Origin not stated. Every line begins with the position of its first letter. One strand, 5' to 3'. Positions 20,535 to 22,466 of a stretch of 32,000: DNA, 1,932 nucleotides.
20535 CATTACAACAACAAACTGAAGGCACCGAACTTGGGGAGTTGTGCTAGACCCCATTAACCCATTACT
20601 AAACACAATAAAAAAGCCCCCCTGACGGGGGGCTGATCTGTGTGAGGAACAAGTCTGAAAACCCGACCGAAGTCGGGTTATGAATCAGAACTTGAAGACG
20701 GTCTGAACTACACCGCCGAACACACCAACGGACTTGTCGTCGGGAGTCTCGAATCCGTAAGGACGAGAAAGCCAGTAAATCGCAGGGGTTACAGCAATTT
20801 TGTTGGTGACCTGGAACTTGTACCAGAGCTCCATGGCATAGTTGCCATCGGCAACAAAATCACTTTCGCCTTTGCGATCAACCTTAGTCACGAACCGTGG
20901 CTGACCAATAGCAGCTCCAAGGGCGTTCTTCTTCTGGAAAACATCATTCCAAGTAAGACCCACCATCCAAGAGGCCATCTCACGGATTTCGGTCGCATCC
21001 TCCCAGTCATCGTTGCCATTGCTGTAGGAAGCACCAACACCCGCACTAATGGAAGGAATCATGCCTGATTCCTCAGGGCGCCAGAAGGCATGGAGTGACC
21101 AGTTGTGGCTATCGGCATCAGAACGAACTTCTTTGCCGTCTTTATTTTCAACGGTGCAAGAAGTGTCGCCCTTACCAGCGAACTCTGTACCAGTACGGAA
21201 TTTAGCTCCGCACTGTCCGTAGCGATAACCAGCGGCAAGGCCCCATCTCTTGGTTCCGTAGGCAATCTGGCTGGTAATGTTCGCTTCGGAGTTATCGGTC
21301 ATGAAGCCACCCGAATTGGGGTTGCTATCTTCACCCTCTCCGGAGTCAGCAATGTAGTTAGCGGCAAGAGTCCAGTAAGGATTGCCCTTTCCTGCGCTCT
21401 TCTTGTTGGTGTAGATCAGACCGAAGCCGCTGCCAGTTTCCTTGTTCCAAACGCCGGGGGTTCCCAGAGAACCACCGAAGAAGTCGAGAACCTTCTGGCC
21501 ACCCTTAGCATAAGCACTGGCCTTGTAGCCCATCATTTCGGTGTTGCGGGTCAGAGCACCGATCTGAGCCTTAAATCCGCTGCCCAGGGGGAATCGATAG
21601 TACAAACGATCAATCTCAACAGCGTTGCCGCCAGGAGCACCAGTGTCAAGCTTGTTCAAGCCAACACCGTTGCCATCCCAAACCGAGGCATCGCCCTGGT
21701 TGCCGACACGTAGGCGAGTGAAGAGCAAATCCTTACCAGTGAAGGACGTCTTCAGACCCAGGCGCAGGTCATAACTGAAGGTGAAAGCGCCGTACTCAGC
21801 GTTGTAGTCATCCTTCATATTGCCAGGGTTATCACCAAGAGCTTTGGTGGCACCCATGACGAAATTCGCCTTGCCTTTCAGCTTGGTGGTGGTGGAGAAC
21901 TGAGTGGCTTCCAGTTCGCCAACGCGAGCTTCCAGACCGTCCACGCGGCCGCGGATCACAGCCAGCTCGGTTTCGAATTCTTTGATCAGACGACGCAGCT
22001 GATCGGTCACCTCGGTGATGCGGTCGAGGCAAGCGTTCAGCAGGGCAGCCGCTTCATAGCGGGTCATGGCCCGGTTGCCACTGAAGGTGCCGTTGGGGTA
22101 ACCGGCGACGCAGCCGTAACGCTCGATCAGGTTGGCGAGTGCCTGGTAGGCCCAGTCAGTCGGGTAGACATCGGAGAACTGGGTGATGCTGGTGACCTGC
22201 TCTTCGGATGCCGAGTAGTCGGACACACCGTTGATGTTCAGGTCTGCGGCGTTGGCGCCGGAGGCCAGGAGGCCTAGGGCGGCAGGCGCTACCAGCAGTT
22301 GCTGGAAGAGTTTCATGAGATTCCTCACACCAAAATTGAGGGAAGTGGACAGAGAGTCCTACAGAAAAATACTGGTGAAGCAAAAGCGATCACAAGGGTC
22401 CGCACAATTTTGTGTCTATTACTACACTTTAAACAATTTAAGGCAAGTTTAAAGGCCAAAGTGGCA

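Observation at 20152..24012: Three of four porin genes carry the matching GUGUGAGGA box over their Shine-Dalgarno; porin 1 does not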

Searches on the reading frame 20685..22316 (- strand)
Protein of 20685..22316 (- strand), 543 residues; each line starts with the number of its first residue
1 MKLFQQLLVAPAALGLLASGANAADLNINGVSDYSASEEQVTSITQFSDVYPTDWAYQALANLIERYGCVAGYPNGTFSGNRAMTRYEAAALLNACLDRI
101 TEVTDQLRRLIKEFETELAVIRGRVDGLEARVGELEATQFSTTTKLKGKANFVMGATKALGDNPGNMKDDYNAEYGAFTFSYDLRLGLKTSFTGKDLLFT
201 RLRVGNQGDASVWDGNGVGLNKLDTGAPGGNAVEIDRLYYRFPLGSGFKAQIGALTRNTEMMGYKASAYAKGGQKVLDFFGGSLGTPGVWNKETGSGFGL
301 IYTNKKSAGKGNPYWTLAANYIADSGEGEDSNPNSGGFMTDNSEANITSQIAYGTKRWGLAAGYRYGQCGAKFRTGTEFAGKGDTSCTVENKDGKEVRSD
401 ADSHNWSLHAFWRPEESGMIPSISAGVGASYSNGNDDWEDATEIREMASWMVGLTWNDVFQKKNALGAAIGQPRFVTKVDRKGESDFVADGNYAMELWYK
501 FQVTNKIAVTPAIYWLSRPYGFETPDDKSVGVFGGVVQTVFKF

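Call 6: search_protein_families(library=pfam, proteins=[window:20685-22316:-])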
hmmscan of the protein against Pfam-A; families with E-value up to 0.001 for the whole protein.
window:20685-22316:- (543 aa): 2 families
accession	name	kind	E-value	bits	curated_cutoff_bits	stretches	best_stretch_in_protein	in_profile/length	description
PF04966.18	OprB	-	3.7e-18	66.5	22.9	1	107-530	7-363/372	Carbohydrate-selective porin, OprB family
PF00395.25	SLH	-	7.4e-10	39.1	20.8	1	47-90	2-44/44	S-layer homology domain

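Call 71: search_protein_families(library=ncbifam, proteins=[window:20685-22316:-])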
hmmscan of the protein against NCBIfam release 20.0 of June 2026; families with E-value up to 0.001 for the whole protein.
window:20685-22316:- (543 aa): 1 family
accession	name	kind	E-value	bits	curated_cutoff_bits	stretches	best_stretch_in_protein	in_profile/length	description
NF033921.0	por_somb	subfamily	6.7e-87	292.1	100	1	41-543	1-485/485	iron uptake porin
